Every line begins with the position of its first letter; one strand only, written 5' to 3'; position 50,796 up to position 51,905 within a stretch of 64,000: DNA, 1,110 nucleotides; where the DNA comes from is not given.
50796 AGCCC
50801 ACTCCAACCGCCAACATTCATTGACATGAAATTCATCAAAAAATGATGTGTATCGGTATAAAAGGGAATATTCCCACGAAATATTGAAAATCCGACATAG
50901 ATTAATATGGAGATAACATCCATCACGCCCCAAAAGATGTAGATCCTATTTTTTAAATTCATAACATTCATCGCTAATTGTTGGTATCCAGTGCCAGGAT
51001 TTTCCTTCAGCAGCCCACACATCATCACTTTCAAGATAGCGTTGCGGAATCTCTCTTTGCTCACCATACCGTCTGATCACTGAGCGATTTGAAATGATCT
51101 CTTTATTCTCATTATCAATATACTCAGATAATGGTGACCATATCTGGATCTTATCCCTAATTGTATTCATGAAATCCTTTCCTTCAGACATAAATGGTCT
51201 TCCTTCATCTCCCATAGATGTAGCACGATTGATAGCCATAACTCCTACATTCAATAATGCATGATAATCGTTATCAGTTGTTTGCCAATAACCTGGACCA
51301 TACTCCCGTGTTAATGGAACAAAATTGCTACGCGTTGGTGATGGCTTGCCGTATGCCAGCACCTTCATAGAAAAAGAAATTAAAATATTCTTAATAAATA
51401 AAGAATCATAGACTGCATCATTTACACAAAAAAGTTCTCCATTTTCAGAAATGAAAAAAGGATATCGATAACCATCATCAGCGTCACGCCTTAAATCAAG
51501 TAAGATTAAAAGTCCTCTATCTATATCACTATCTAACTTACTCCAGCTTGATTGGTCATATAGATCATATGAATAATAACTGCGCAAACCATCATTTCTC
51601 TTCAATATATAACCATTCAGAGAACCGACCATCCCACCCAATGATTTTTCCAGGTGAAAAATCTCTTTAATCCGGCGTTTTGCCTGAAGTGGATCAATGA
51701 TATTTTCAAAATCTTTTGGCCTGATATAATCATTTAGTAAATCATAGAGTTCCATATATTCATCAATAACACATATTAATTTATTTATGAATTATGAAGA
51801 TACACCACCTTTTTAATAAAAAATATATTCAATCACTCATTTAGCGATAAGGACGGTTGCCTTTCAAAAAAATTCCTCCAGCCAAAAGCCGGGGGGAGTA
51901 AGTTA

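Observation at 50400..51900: AT-rich two-gene islet (unknown 269-aa protein + about 4-TM small membrane protein) inserted between yjbB and metH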

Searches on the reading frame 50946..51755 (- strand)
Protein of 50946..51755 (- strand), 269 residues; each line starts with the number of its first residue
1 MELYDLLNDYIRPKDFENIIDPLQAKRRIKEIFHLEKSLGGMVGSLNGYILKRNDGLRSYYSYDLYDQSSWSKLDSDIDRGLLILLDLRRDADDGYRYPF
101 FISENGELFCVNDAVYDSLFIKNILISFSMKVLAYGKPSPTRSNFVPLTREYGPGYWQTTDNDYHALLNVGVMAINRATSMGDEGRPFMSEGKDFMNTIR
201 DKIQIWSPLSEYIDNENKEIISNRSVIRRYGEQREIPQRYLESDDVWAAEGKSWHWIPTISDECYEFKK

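Call 5: search_protein_families(library=pfam, proteins=[window:50946-51755:-], max_evalue=10)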
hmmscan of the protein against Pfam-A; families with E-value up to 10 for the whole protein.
window:50946-51755:- (269 aa): 1 family
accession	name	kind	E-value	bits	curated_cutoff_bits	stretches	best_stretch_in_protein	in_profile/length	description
PF14931.11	IFT20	-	0.018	15.7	27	1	176-241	19-84/119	Intraflagellar transport complex B, subunit 20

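Call 6: search_protein_families(library=padloc, proteins=[window:50946-51755:-], max_evalue=10)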
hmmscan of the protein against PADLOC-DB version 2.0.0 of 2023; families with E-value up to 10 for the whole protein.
window:50946-51755:- (269 aa): 0 families

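Call 7: search_protein_families(library=ncbifam, proteins=[window:50946-51755:-], max_evalue=10)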
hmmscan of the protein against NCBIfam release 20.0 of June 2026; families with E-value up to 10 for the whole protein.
window:50946-51755:- (269 aa): 0 families

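Call 8: search_protein_families(library=phrogs, proteins=[window:50946-51755:-], max_evalue=10)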
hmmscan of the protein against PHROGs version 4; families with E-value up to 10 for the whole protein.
window:50946-51755:- (269 aa): 0 families

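Call 9: find_homologous_proteins(query=window:50946-51755:-)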
Query window:50946-51755:- (269 aa): 28 proteins with E <= 0.001 among 264 candidates.
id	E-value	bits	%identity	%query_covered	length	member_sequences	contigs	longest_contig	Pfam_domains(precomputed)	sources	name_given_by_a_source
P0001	3.6e-169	579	94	100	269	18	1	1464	PF26362.1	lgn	-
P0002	2.0e-158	544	87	100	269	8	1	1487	PF26362.1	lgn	-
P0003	4.6e-104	366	59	100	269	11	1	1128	PF26362.1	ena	-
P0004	6.7e-102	359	62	97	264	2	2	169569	PF26362.1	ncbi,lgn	-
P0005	1.9e-92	328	55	100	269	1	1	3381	PF26362.1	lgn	-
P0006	9.9e-84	299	48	100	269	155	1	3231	PF26362.1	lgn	-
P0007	7.0e-82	293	49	96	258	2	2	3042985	PF26362.1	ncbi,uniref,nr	ncbi:hypothetical protein PU683_19245 [Kosakonia cowanii]|uniref:hypothetical protein n=1 Tax=Kosako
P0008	3.0e-81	291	49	96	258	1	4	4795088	PF26362.1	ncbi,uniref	ncbi:hypothetical protein [Kosakonia cowanii]|uniref:hypothetical protein n=1 Tax=Kosakonia cowanii 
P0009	6.9e-81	290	49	96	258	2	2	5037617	PF26362.1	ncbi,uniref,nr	ncbi:hypothetical protein HF650_22875 [Kosakonia sp. SMBL-WEM22]|uniref:hypothetical protein n=1 Tax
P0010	7.4e-81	289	49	96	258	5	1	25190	PF26362.1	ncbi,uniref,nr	ncbi:hypothetical protein [uncultured Kosakonia sp.]|uniref:hypothetical protein n=1 Tax=uncultured 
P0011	1.0e-80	289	49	96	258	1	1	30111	PF26362.1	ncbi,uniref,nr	ncbi:hypothetical protein [Kosakonia cowanii]|uniref:hypothetical protein n=1 Tax=Kosakonia cowanii 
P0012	7.9e-79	283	48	100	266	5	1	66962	PF26362.1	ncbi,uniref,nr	ncbi:hypothetical protein [Trabulsiella odontotermitis]|uniref:hypothetical protein n=1 Tax=Trabulsi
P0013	8.3e-79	283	49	100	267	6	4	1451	PF26362.1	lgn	-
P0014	5.4e-78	280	49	100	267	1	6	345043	PF26362.1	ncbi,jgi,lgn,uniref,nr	ncbi:hypothetical protein [Superficieibacter sp.]|uniref:hypothetical protein n=1 Tax=Superficieibac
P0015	6.2e-78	280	48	100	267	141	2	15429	PF26362.1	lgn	-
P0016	2.1e-77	278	48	100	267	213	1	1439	PF26362.1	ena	-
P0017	1.3e-76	276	48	100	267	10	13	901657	PF26362.1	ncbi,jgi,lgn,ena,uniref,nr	ncbi:hypothetical protein JK156_02215 [Enterobacter ludwigii]|uniref:hypothetical protein n=1 Tax=En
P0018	1.4e-76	275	47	100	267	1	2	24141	PF26362.1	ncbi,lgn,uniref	ncbi:hypothetical protein ACJ9N4_20320 [Enterobacter sp. LM3]|uniref:hypothetical protein n=1 Tax=En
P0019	1.5e-76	275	45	100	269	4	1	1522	PF26362.1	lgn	-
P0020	2.9e-76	274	48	100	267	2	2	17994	PF26362.1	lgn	-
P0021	6.1e-67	244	58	70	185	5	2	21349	PF26362.1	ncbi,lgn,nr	ncbi:MAG: hypothetical protein E7G64_14585 [Enterobacter hormaechei]|nr:hypothetical protein [Entero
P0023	5.5e-61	224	51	75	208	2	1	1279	PF26362.1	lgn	-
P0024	4.6e-47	179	39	100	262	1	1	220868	PF26362.1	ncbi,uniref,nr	ncbi:hypothetical protein FJU30_16750 [Affinibrenneria salicis]|uniref:DUF8093 domain-containing pro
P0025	1.8e-38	150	49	61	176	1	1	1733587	PF26362.1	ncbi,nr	ncbi:hypothetical protein KIF59_04880 [Enterobacter cloacae subsp. cloacae]|nr:hypothetical protein 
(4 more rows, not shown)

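Call 16: find_related_loci(query=A1, collection=genome_contigs, flank=8000)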
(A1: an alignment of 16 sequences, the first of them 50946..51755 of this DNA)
Query A1 (269 aa) in genome_contigs; peptide patterns used: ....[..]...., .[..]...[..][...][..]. (x = any residue, [..] = any of these).
81 stretches matched a pattern; 56 encode a relative of the query (tblastn E <= 1e-3); 56 distinct loci.
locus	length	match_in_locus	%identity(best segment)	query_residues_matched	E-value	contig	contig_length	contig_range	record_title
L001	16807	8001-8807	84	1-269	2e-155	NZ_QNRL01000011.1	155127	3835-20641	Pseudocitrobacter faecalis strain DSM 27453 Ga0244571_111, whole genome shotgun sequence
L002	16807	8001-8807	47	1-269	2e-88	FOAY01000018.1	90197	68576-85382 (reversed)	Kosakonia sacchari strain SP1 genome assembly, contig: Ga0060208_118, whole genome shotgun sequence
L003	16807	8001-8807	47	1-269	2e-88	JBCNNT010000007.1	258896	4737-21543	MAG: Enterobacter sp. isolate SMAGNO108 Contig7, whole genome shotgun sequence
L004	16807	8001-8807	49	1-269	2e-87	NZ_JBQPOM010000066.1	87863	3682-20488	Vagococcus sp. WN89Y soapdenovo_K_127_66, whole genome shotgun sequence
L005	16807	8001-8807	48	1-269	4e-87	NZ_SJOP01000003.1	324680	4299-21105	Kosakonia quasisacchari strain WCHEs120001 3, whole genome shotgun sequence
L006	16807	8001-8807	48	1-269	6e-87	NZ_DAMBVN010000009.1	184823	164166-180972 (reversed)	MAG: Kosakonia sp. isolate CTOTU49356 NODE_13_length_184823_cov_69.658729, whole genome shotgun sequence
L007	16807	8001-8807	48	1-269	2e-86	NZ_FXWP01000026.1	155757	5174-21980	Kosakonia pseudosacchari strain JM-387, whole genome shotgun sequence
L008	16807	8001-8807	48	1-269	8e-86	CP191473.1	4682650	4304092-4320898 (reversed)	Salmonella enterica strain s1 chromosome, complete genome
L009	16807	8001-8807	47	1-269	5e-84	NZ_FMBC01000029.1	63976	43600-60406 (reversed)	Kosakonia oryziphila strain REICA_142, whole genome shotgun sequence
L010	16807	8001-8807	45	1-269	3e-83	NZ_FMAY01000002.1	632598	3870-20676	Kosakonia oryzendophytica strain REICA_082, whole genome shotgun sequence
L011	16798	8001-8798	48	1-269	7e-83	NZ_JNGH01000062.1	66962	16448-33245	Trabulsiella odontotermitis strain 01 SAMPLE01_CONTIG_77, whole genome shotgun sequence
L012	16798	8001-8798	49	1-269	8e-83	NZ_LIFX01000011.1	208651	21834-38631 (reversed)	Trabulsiella odontotermitis strain TbOT1.10 contig11, whole genome shotgun sequence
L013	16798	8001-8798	49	1-268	4e-82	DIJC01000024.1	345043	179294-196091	MAG TPA_asm: Enterobacteriaceae bacterium UBA5654 UBA5654_contig_81, whole genome shotgun sequence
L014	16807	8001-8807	46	1-269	8e-81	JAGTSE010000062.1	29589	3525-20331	MAG: Proteobacteria bacterium isolate CTSoil_132 scaffold_262, whole genome shotgun sequence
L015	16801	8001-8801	48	1-269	7e-81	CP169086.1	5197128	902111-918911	Enterobacter hormaechei strain B17-3 chromosome, complete genome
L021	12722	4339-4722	55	138-269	9e-44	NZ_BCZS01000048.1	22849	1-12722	Pluralibacter gergoviae ATCC 33028 = NBRC 105706, whole genome shotgun sequence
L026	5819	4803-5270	45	97-268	1e-41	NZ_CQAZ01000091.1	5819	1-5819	Yersinia pekkanenii strain A125KOH2, whole genome shotgun sequence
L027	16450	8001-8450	46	101-265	5e-41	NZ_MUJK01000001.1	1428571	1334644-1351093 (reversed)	Pseudomonas laurylsulfativorans strain AP3_22 NODE_1_length_1428571_cov_38.5169, whole genome shotgun sequence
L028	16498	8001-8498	42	90-266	6e-41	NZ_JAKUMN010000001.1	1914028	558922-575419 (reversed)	Erwinia sp. CGal63 NODE_1_length_1914028_cov_174.301469, whole genome shotgun sequence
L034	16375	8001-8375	53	138-266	4e-40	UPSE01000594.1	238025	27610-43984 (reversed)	Pseudomonas sp. 286 isolate p9.H9 genome assembly, contig: 594, whole genome shotgun sequence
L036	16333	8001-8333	57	151-265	2e-39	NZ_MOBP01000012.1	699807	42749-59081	Pseudomonas frederiksbergensis strain 39A2 39A2_contig_12, whole genome shotgun sequence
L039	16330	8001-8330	55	153-266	4e-37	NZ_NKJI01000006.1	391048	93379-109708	Pseudomonas sp. ERMR1:02 unitig_3, whole genome shotgun sequence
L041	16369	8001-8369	45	132-268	7e-34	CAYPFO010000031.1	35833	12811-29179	MAG TPA_asm: uncultured Pseudomonas sp. isolate SRP268622_co1_462 genome assembly, contig: NODE_2249_length_35833_cov_35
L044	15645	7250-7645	45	137-268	1e-32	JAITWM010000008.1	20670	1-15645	MAG: Lysobacteraceae bacterium isolate Xx448_bin17 k119_163377, whole genome shotgun sequence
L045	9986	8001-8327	51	153-266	5e-32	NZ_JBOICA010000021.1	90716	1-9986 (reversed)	MAG: Pseudomonas sp. isolate SD8063_metabat2.bin.10 NODE_28_length_90716_cov_5.324443, whole genome shotgun sequence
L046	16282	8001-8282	56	150-247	2e-32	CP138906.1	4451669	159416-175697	Apirhabdus apintestini strain CA-0114 chromosome, complete genome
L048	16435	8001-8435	41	129-269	1e-30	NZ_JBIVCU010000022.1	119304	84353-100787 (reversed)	Pseudomonas sp. NPDC090208 NPDC090208_166_E5.ctg-0022, whole genome shotgun sequence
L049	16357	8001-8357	47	137-269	1e-30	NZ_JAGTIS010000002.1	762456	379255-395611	Metapseudomonas boanensis strain DB1 AS-pseudo_contig2, whole genome shotgun sequence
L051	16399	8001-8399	43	145-268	2e-28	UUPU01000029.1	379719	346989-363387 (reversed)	Pseudomonas sp. 286 isolate p4.G3 genome assembly, contig: 29, whole genome shotgun sequence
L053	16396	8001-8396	44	132-268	6e-31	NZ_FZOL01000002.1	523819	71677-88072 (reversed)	Pseudomonas japonica strain DSM 22348, whole genome shotgun sequence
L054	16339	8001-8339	44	151-268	8e-28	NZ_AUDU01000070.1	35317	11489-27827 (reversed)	Stutzerimonas azotifigens DSM 17556 H610DRAFT_scaffold00037.37_C, whole genome shotgun sequence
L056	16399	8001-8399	43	145-268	4e-30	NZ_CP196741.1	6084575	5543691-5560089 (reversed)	Pseudomonas antarctica strain CAM17-5 chromosome, complete genome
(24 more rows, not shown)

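Call 19: search_protein_families(library=pfam, proteins=[L021:1867-4725:+, L026:2343-5276:+, L027:5580-8474:+, L036:5208-8336:+, L041:5610-8384:+, L049:5049-8369:+, L045:5406-8348:+, L054:5784-8348:+, L034:5964-8387:+, L028:5646-8510:+], max_evalue=0.001)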
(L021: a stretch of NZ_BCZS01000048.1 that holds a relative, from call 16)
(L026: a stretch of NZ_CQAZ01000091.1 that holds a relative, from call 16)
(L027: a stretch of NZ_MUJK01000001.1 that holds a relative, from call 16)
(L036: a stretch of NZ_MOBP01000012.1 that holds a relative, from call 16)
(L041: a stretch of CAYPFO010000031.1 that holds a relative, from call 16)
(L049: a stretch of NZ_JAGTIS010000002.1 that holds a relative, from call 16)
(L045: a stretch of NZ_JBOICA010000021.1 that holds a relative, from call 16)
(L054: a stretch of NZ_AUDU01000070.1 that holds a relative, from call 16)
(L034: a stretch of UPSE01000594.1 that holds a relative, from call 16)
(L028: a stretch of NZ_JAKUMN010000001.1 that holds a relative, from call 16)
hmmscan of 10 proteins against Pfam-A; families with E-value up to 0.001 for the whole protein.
L021:1867-4725:+ (952 aa): 4 families
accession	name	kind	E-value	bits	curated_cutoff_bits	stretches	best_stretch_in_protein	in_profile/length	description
PF05954.17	Phage_GPD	-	1.2e-49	169.6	30.1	1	39-360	2-302/305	Phage tail baseplate hub (GPD)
PF10106.14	DUF2345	-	8.4e-47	159.2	30.7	1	616-764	4-151/151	Uncharacterized protein conserved in bacteria (DUF2345)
PF13296.11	T6SS_Vgr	-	2.5e-27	95.5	22.4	1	497-598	4-108/108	Putative type VI secretion system Rhs element Vgr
PF04717.18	Phage_base_V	-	1.4e-06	29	23.8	1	410-476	9-73/75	Type VI secretion system/phage-baseplate injector OB domain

L026:2343-5276:+ (977 aa): 4 families
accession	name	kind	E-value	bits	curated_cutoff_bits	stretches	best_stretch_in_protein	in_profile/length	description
PF05954.17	Phage_GPD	-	1e-55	189.6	30.1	1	64-384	2-301/305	Phage tail baseplate hub (GPD)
PF10106.14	DUF2345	-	8.3e-47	159.2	30.7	1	640-789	3-151/151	Uncharacterized protein conserved in bacteria (DUF2345)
PF13296.11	T6SS_Vgr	-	1.2e-31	109.4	22.4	1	522-623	4-108/108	Putative type VI secretion system Rhs element Vgr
PF04717.18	Phage_base_V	-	1.3e-06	29.1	23.8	1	434-502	8-74/75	Type VI secretion system/phage-baseplate injector OB domain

L027:5580-8474:+ (964 aa): 5 families
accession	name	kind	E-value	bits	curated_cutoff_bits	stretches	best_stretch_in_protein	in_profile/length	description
PF05954.17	Phage_GPD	-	5e-49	167.6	30.1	1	29-370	1-302/305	Phage tail baseplate hub (GPD)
PF13296.11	T6SS_Vgr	-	2.2e-37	127.8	22.4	1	507-608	4-108/108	Putative type VI secretion system Rhs element Vgr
PF10106.14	DUF2345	-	5.9e-36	124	30.7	1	627-772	5-149/151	Uncharacterized protein conserved in bacteria (DUF2345)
PF04717.18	Phage_base_V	-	3.9e-09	37.2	23.8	1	421-487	10-74/75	Type VI secretion system/phage-baseplate injector OB domain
PF04790.18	Sarcoglycan_1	-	0.00038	20.3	32.5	0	675-743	159-218/259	Sarcoglycan complex subunit protein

L036:5208-8336:+ (1042 aa): 5 families
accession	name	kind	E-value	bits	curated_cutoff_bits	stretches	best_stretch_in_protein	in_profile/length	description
PF05954.17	Phage_GPD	-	8.4e-54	183.2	30.1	1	128-453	1-300/305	Phage tail baseplate hub (GPD)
PF10106.14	DUF2345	-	2.1e-40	138.4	30.7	1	712-854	5-146/151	Uncharacterized protein conserved in bacteria (DUF2345)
PF13296.11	T6SS_Vgr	-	1.7e-36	125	22.4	1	592-693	4-108/108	Putative type VI secretion system Rhs element Vgr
PF04717.18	Phage_base_V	-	5.6e-09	36.7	23.8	1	509-572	13-74/75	Type VI secretion system/phage-baseplate injector OB domain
PF04790.18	Sarcoglycan_1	-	0.00046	20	32.5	1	724-821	142-218/259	Sarcoglycan complex subunit protein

L041:5610-8384:+ (924 aa): 4 families
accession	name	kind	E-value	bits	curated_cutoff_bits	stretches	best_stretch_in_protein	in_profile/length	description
PF05954.17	Phage_GPD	-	7.2e-83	278.7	30.1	1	110-405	1-303/305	Phage tail baseplate hub (GPD)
PF22178.3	Gp5_trimer_C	-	8.1e-31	106.9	30.9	1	559-664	1-106/112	Bacteriophage T4 gp5 C-terminal trimerisation domain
PF04717.18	Phage_base_V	-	9.2e-13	48.8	23.8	1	492-542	25-75/75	Type VI secretion system/phage-baseplate injector OB domain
PF20093.5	DUF6484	-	0.00015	22.8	27.6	1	518-541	38-61/61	Domain of unknown function (DUF6484)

L049:5049-8369:+ (1106 aa): 4 families
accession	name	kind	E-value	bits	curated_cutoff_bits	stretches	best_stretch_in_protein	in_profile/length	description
PF05954.17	Phage_GPD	-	1.4e-49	169.3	30.1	1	116-442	1-302/305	Phage tail baseplate hub (GPD)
PF10106.14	DUF2345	-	4.3e-47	160.2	30.7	1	699-846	4-151/151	Uncharacterized protein conserved in bacteria (DUF2345)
PF13296.11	T6SS_Vgr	-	1.2e-35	122.3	22.4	1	579-680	4-108/108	Putative type VI secretion system Rhs element Vgr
PF04717.18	Phage_base_V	-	1.3e-07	32.2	23.8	1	497-558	14-73/75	Type VI secretion system/phage-baseplate injector OB domain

L045:5406-8348:+ (980 aa): 4 families
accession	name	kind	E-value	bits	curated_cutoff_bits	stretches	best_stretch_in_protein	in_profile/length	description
PF05954.17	Phage_GPD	-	2.9e-53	181.5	30.1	1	34-346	2-288/305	Phage tail baseplate hub (GPD)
PF10106.14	DUF2345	-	2e-45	154.7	30.7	1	616-757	4-146/151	Uncharacterized protein conserved in bacteria (DUF2345)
PF13296.11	T6SS_Vgr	-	4.9e-33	113.8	22.4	1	497-598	4-108/108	Putative type VI secretion system Rhs element Vgr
PF04717.18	Phage_base_V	-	4.1e-09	37.1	23.8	1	428-477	25-74/75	Type VI secretion system/phage-baseplate injector OB domain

L054:5784-8348:+ (854 aa): 5 families
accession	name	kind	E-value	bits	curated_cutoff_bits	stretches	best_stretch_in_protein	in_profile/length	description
PF05954.17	Phage_GPD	-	2.7e-88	296.5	30.1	1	29-331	1-303/305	Phage tail baseplate hub (GPD)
PF22178.3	Gp5_trimer_C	-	2.4e-31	108.6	30.9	1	493-599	1-109/112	Bacteriophage T4 gp5 C-terminal trimerisation domain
PF04717.18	Phage_base_V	-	1.6e-14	54.4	23.8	1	409-476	12-75/75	Type VI secretion system/phage-baseplate injector OB domain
PF10106.14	DUF2345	-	6.8e-06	26.4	30.7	1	590-637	87-135/151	Uncharacterized protein conserved in bacteria (DUF2345)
PF20093.5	DUF6484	-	0.00032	21.8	27.6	1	452-475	38-61/61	Domain of unknown function (DUF6484)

L034:5964-8387:+ (807 aa): 1 family
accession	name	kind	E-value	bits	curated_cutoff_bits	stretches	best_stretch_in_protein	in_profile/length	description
PF08239.17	SH3_3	-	1.6e-06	28.6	27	0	291-319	2-30/54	Bacterial SH3 domain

L028:5646-8510:+ (954 aa): 4 families
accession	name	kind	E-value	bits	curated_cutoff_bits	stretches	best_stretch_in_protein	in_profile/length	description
PF05954.17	Phage_GPD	-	1.8e-57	195.3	30.1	1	42-340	2-283/305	Phage tail baseplate hub (GPD)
PF10106.14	DUF2345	-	6.2e-47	159.6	30.7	1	617-766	3-151/151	Uncharacterized protein conserved in bacteria (DUF2345)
PF13296.11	T6SS_Vgr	-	2.8e-26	92.1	22.4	1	498-597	3-105/108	Putative type VI secretion system Rhs element Vgr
PF04717.18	Phage_base_V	-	6.6e-08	33.2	23.8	1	411-479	8-74/75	Type VI secretion system/phage-baseplate injector OB domain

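Call 20: search_protein_families(library=pfam, proteins=[L044:6908-7678:+, L048:7680-8441:+, L053:7692-8411:+, L056:7761-8414:+, L039:7134-8351:+, L051:7881-8411:+, L046:7359-8399:+], max_evalue=0.1)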
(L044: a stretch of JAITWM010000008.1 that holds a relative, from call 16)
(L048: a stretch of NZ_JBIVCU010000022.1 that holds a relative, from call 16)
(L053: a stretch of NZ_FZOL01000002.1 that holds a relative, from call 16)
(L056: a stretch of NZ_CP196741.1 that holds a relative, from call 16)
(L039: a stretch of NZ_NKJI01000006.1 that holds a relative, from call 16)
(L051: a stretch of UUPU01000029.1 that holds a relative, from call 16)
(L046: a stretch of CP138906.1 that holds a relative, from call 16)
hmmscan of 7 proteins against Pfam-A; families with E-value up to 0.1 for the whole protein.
L044:6908-7678:+ (256 aa): 1 family
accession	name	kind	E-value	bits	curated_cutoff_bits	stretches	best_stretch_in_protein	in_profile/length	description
PF05488.18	PAAR_motif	-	9.1e-24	83.9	27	1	8-78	1-69/70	PAAR motif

L048:7680-8441:+ (253 aa): 0 families

L053:7692-8411:+ (239 aa): 0 families

L056:7761-8414:+ (217 aa): 0 families

L039:7134-8351:+ (405 aa): 3 families
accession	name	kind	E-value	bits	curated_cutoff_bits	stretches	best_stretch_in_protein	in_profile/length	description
PF10106.14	DUF2345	-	1.9e-31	109.4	30.7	1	66-213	4-149/151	Uncharacterized protein conserved in bacteria (DUF2345)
PF13296.11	T6SS_Vgr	-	2.5e-10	40.8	22.4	1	2-48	62-108/108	Putative type VI secretion system Rhs element Vgr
PF04790.18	Sarcoglycan_1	-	0.0053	16.5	32.5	1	116-182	160-224/259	Sarcoglycan complex subunit protein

L051:7881-8411:+ (176 aa): 0 families

L046:7359-8399:+ (346 aa): 2 families
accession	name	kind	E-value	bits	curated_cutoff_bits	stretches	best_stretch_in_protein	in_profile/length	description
PF10106.14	DUF2345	-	2.9e-45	154.2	30.7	1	2-142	12-151/151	Uncharacterized protein conserved in bacteria (DUF2345)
PF04790.18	Sarcoglycan_1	-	0.0012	18.6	32.5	1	62-104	178-218/259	Sarcoglycan complex subunit protein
